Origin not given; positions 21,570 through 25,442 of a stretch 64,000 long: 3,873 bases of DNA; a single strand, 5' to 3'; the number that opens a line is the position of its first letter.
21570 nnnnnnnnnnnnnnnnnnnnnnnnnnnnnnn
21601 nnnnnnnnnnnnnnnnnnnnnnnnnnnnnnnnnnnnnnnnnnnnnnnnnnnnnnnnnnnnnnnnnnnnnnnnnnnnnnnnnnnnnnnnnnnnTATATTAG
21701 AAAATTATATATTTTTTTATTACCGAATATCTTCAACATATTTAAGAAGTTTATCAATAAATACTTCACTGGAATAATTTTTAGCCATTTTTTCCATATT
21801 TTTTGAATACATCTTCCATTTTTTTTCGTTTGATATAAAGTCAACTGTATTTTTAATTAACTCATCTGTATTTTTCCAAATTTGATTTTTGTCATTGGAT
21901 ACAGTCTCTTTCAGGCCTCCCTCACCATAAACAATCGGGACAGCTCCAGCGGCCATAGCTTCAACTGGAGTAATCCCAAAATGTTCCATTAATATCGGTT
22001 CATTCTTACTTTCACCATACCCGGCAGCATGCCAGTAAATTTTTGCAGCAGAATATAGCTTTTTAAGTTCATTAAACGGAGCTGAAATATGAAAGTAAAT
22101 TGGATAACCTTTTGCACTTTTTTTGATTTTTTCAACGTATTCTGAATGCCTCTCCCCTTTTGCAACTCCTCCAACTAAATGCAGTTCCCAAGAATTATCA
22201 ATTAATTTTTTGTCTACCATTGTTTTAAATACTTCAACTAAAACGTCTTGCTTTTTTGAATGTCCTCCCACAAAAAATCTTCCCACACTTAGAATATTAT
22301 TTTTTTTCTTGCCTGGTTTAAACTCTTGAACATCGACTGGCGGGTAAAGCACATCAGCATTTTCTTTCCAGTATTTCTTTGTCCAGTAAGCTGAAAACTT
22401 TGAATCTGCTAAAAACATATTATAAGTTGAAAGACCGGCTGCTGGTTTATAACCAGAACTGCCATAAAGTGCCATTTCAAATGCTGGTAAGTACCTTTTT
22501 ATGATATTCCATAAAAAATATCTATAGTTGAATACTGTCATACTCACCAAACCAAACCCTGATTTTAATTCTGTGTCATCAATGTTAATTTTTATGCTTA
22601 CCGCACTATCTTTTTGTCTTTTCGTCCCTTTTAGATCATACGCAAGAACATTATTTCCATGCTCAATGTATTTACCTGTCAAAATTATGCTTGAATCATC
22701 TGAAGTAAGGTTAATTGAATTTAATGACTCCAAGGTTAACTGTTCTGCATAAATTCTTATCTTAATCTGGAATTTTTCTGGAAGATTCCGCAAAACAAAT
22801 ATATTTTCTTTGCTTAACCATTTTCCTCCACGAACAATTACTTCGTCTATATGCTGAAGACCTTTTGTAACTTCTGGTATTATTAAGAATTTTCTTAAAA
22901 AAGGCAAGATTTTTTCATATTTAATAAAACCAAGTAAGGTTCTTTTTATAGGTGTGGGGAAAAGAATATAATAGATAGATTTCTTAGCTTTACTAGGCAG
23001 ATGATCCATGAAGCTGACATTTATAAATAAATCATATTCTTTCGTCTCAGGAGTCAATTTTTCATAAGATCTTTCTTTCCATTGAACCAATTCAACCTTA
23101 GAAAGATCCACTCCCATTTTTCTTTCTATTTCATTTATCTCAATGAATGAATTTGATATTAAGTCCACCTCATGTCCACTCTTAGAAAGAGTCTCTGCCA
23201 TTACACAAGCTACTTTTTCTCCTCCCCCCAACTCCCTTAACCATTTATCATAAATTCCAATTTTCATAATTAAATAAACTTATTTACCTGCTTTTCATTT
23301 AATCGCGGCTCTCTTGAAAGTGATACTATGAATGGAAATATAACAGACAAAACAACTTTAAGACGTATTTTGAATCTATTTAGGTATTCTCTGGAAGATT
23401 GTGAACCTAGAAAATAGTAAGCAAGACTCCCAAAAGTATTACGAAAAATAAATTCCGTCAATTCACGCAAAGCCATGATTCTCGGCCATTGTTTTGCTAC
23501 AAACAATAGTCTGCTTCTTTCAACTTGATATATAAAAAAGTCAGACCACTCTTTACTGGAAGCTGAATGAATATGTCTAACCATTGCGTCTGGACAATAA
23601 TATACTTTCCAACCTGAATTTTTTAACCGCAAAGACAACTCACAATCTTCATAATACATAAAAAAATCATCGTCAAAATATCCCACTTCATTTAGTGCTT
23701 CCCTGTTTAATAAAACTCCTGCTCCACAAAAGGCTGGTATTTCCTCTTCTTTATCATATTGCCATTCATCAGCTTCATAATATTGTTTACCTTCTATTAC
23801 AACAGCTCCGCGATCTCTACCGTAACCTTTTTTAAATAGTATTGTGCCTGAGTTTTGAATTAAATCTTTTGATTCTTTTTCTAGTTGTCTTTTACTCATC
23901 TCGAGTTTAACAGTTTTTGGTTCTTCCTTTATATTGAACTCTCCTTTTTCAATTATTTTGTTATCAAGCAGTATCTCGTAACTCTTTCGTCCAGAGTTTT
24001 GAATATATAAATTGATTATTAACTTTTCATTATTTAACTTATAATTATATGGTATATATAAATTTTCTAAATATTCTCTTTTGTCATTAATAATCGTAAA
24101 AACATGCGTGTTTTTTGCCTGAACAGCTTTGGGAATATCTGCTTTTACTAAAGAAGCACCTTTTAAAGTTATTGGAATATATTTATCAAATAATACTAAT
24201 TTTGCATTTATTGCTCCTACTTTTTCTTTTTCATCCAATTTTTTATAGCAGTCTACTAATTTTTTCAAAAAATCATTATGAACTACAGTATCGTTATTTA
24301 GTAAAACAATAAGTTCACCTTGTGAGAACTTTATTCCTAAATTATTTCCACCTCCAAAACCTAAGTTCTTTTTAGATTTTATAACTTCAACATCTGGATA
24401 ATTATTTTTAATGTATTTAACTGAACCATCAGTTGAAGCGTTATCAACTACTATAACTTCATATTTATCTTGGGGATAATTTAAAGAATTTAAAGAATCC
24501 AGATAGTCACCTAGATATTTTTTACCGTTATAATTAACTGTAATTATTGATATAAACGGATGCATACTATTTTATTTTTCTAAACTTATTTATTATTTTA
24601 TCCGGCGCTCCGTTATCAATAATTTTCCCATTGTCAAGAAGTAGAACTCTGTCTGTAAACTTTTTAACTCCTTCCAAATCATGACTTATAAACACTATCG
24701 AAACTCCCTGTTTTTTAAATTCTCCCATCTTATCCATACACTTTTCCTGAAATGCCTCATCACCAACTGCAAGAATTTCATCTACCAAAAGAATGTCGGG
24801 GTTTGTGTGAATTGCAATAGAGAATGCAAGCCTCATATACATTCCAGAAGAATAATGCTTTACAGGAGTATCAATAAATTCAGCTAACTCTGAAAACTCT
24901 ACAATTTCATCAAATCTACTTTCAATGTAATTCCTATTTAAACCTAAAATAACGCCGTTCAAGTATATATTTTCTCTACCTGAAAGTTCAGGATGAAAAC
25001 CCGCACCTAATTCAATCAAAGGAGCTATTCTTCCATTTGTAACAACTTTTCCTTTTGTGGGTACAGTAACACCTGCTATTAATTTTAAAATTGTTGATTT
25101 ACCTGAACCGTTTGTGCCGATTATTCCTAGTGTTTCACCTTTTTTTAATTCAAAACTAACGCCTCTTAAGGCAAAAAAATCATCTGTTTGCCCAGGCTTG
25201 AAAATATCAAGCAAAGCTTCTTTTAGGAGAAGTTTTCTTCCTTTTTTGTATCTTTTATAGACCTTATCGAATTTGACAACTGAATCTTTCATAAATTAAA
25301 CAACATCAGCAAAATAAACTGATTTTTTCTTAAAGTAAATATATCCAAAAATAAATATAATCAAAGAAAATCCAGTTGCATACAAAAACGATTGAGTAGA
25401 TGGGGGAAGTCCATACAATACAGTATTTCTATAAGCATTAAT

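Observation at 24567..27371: Multiple glycan export/assembly routes in one locus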

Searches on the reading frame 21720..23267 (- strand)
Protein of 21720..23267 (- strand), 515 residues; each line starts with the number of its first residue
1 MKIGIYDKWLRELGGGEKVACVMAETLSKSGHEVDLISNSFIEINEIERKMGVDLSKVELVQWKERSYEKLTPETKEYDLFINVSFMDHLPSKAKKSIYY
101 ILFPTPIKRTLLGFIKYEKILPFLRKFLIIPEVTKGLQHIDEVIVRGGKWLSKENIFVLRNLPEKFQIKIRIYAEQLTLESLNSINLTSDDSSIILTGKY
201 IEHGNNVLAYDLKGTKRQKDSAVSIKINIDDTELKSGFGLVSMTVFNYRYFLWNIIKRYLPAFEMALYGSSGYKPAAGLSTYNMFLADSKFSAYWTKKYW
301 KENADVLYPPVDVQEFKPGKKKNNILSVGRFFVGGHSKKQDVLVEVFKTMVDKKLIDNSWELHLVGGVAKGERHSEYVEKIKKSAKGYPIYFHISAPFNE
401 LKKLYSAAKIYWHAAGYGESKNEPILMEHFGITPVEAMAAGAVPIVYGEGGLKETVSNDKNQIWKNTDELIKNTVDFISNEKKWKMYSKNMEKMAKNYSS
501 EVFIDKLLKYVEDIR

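Call 4: search_protein_families(library=pfam, proteins=[window:21720-23267:-], max_evalue=0.01)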
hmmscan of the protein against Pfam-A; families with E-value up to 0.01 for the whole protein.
window:21720-23267:- (515 aa): 3 families
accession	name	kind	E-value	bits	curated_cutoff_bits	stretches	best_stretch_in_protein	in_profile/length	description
PF00534.26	Glycos_transf_1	-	2.1e-19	70.1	26.4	1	316-493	9-171/172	Glycosyl transferases group 1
PF13692.12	Glyco_trans_1_4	-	1.3e-11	45.4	27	1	323-475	2-137/142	Glycosyl transferases group 1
PF20706.3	GT4-conflict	-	0.004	16.6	26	0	426-498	290-358/385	Family 4 Glycosyltransferase in conflict systems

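Call 50: search_protein_families(library=ncbifam, proteins=[window:21720-23267:-], max_evalue=0.00001)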
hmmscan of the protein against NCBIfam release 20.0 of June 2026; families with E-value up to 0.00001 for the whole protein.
window:21720-23267:- (515 aa): 3 families
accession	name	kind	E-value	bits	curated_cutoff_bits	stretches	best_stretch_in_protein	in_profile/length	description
TIGR03999.1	thiol_BshA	equivalog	5.5e-09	35.4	273.7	1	427-512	282-371/375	N-acetyl-alpha-D-glucosaminyl L-malate synthase BshA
TIGR02472.1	sucr_P_syn_N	equivalog_domain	9.5e-09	34.6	576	1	376-511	301-438/439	sucrose-phosphate synthase, putative, glycosyltransferase domain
TIGR02095.1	glgA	subfamily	6.4e-06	25.1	328.45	0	427-463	378-414/477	glycogen/starch synthase, ADP-glucose type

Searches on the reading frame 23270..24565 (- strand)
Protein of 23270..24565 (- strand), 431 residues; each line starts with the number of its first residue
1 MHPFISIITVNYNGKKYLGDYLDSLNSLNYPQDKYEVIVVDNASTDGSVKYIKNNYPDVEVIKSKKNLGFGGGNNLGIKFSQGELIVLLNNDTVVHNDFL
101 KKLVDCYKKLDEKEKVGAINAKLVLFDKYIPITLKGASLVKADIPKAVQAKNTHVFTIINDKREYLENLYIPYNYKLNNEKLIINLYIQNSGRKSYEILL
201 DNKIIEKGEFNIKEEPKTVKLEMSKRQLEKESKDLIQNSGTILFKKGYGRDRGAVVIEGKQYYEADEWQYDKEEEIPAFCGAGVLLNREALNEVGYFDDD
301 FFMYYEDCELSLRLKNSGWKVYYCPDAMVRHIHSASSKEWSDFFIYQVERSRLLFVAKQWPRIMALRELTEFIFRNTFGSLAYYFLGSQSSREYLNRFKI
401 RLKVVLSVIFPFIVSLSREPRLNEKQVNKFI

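Call 4: search_protein_families(library=pfam, proteins=[window:23270-24565:-], max_evalue=0.01)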
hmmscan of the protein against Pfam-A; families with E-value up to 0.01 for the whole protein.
window:23270-24565:- (431 aa): 4 families
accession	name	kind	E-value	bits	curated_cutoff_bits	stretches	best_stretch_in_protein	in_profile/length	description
PF00535.33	Glycos_transf_2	-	4.6e-24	85.7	23.3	1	6-109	1-105/168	Glycosyl transferase family 2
PF13641.12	Glyco_tranf_2_3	-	2.3e-19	70.7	27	2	278-338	158-218/230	Glycosyltransferase like family 2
PF13632.12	Glyco_trans_2_3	-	1.1e-13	51.8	27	1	279-362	72-138/198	Glycosyl transferase family group 2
PF10111.15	Glyco_tranf_2_2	-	5.7e-09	36.3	27.3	1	8-113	4-112/276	Glycosyltransferase like family 2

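Call 10: search_protein_families(library=ncbifam, proteins=[window:23270-24565:-], max_evalue=0.001)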
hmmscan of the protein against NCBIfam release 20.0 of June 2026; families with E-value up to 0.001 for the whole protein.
window:23270-24565:- (431 aa): 20 families
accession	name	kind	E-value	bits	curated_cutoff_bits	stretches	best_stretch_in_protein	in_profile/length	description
TIGR03965.1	mycofact_glyco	equivalog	1.8e-22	79.9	280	2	13-107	84-179/467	mycofactocin biosynthesis glycosyltransferase MftF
NF041875.1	EPS_EpsD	equivalog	1.3e-21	77.4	370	2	5-119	1-116/325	exopolysaccharide biosynthesis glycosyltransferase EpsD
TIGR01556.1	rhamnosyltran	subfamily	1.8e-19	70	200.55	2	239-332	108-201/281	rhamnosyltransferase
TIGR03937.1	PgaC_IcaA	equivalog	2.3e-18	66.3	422.3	2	3-119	45-159/407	poly-beta-1,6-N-acetyl-D-glucosamine synthase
TIGR04283.1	glyco_like_mftF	equivalog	1.2e-14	54.4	182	1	5-109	1-99/221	TIGR04283 family arsenosugar biosynthesis glycosyltransferase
NF038302.1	EPS_HpsE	equivalog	1e-12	47.7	300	1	6-122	4-123/307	hormogonium polysaccharide biosynthesis glycosyltransferase HpsE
NF007482.0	PRK10073.1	equivalog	2.3e-12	46.6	423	1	3-109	6-112/334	glycosyltransferase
NF038299.1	EPS_HpsN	equivalog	3.6e-11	42.6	425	1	3-123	1-119/317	hormogonium polysaccharide biosynthesis glycosyltransferase HpsN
NF047683.1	TeichurnBiosyTuaG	equivalog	1.4e-10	41.3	400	1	2-109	5-113/252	teichuronic acid biosynthesis protein TuaG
NF053739.1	GlytfEpsEBac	equivalog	1.7e-09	37.1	450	1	3-154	1-148/265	glycosyltransferase EpsE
TIGR03111.1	glyc2_xrt_Gpos1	hypoth_equivalog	3.1e-09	36.1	363.95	1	2-109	48-158/439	TIGR03111 family XrtG-associated glycosyltransferase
TIGR03030.1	CelA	equivalog_domain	3.6e-09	35.2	699.1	1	279-334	307-360/714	UDP-forming cellulose synthase catalytic subunit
NF041394.1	GtaseAglG_Halo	equivalog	4e-09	36.2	440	1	5-119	3-119/304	glucosyl-dolichyl phosphate glucuronosyltransferase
TIGR04009.1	wcaE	equivalog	2.5e-08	33.5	369.2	1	4-109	2-109/248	colanic acid biosynthesis glycosyltransferase WcaE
NF050113.1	gal_furan_GlfT1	equivalog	8.3e-08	31.9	330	1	10-109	6-107/290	galactofuranosyltransferase GlfT1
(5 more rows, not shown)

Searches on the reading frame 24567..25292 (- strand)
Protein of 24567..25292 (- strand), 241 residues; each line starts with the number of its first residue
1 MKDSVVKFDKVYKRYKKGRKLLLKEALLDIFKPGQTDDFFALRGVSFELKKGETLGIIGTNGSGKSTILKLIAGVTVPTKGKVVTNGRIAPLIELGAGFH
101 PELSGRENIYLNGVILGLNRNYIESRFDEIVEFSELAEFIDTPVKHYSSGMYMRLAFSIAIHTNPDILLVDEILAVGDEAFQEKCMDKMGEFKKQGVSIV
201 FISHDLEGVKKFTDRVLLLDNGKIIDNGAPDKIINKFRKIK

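Call 3: search_protein_families(library=pfam, proteins=[window:24567-25292:-], max_evalue=0.01)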
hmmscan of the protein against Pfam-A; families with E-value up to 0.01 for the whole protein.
window:24567-25292:- (241 aa): 6 families
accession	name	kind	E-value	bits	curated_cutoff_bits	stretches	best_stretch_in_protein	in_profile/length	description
PF00005.33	ABC_tran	-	3.8e-22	79.8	25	1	42-173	1-135/137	ABC transporter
PF13555.12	AAA_29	-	8.4e-05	22.7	27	1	45-86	15-55/61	P-loop containing region of AAA domain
PF13304.12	AAA_21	-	0.00021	21.9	27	1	56-129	3-62/304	AAA domain, putative AbiEii toxin, Type IV TA system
PF13476.12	AAA_23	-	0.0012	20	27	1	40-75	8-42/201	AAA domain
PF02463.25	SMC_N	-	0.0026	17.7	40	0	55-73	27-45/220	RecF/RecN/SMC N terminal domain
PF13175.12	AAA_15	-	0.0071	16.4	32.1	0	49-72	21-43/374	AAA ATPase domain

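Call 10: search_protein_families(library=ncbifam, proteins=[window:24567-25292:-], max_evalue=0.001)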
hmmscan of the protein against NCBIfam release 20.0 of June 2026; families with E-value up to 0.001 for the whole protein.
window:24567-25292:- (241 aa): 185 families (the best 25 are shown)
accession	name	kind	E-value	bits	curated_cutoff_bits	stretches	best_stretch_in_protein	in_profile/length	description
NF010065.0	PRK13545.1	equivalog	1.9e-68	231.5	538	1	6-239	5-236/549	teichoic acids export protein ATP-binding subunit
NF010066.0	PRK13546.1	equivalog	7.4e-60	202.5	320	1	6-239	5-236/264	teichoic acids export ABC transporter ATP-binding subunit TagH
NF050108.1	galactan_ABC_ATP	equivalog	1e-52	178.8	400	1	41-238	44-241/244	galactan export ABC transporter ATP-binding subunit Wzt/RfbE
TIGR01188.1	drrA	subfamily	1.6e-36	126.2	312.45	2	101-233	79-211/302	daunorubicin resistance ABC transporter, ATP-binding protein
TIGR04521.1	ECF_ATPase_2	equivalog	6.4e-31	107.5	330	2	114-239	111-238/279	energy-coupling factor transporter ATPase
TIGR04520.1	ECF_ATPase_1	equivalog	1.4e-29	103.3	315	2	117-240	107-230/269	energy-coupling factor transporter ATPase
NF010156.0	PRK13635.1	equivalog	1.2e-27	96.8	392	2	117-238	111-232/279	energy-coupling factor ABC transporter ATP-binding protein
TIGR01186.1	proV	subfamily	1.4e-26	93.4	326.6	1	41-235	8-219/363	betaine/proline/choline family ABC transporter ATP-binding protein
TIGR02769.1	nickel_nikE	equivalog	2.6e-26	92.7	332.55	2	125-227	128-232/265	nickel import ATP-binding protein NikE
NF007739.0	PRK10419.1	subfamily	4.4e-26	92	354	2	116-227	120-233/268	nickel ABC transporter ATP-binding protein NikE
NF010059.0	PRK13536.1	equivalog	5.2e-26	91.2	549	1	42-235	59-263/342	nodulation factor ABC transporter ATP-binding protein NodI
NF010060.0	PRK13537.1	equivalog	5.8e-26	91.1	521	1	36-235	25-235/314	nodulation factor ABC transporter ATP-binding protein NodI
TIGR03740.1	galliderm_ABC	subfamily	1.1e-25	90.7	309.75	1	41-227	15-205/223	lantibiotic protection ABC transporter ATP-binding subunit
NF040933.2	ABC_arch_GlcV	equivalog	1.6e-25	89.7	450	2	27-87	8-67/357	glucose ABC transporter ATP-binding protein GlcV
NF033858.1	ABC2_perm_RbbA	equivalog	3.7e-25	88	1050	1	37-236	277-487/909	ribosome-associated ATPase/putative transporter RbbA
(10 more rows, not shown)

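Call 12: search_solved_structures(query=window:24567-25292:-, max_evalue=1e-20)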
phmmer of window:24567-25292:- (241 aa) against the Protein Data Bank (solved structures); distinct sequences matched with E-value up to 1e-20: 58.
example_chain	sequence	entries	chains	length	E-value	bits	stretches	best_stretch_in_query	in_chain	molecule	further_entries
6amx_A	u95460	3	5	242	6.4e-73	248.4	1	10-241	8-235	ABC transporter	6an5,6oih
6m96_A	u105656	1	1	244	1.5e-72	247.2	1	10-241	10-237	ABC transporter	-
8dku_A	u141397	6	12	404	5e-72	245.5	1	10-239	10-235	ABC transporter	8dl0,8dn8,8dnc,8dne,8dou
7k2t_A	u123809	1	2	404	1.2e-71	244.2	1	10-239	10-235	ABC transporter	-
6jbh_A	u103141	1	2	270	1.5e-61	211.2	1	8-239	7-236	TarH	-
7dd0_A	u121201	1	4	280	7e-60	205.7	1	7-224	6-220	Teichoic acids export ATP-binding protein TagH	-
9cfl_B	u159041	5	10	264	3.1e-54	187.2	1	9-238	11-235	Teichoic acids export ATP-binding protein TagH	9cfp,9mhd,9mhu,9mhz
9qhw_C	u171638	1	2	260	2.8e-44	154.7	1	40-235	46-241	ABC transporter ATP-binding protein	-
9qfx_C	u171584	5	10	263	2.8e-44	154.6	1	40-235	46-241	ABC transporter ATP-binding protein | Probable o-antigen/lipopolysaccharide transport ATP-binding protein ABC transporter RfbE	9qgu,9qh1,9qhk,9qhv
9qhx_C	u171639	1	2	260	7e-44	153.3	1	40-235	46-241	ABC transporter ATP-binding protein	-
9qhj_C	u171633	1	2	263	7.3e-44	153.3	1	40-235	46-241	Probable o-antigen/lipopolysaccharide transport ATP-binding protein ABC transporter RfbE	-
8tsi_A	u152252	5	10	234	5.1e-32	114.5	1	40-223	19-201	ABC transporter ATP-binding protein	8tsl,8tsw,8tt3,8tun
8wd9_D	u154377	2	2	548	6.4e-32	114.2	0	144-236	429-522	Probable dipeptide-transport ATP-binding protein ABC transporter DppD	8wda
8tsh_A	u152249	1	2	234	1.3e-31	113.2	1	40-223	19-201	ABC transporter ATP-binding protein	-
8wdb_D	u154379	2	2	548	4.1e-31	111.6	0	144-236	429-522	Probable dipeptide-transport ATP-binding protein ABC transporter DppD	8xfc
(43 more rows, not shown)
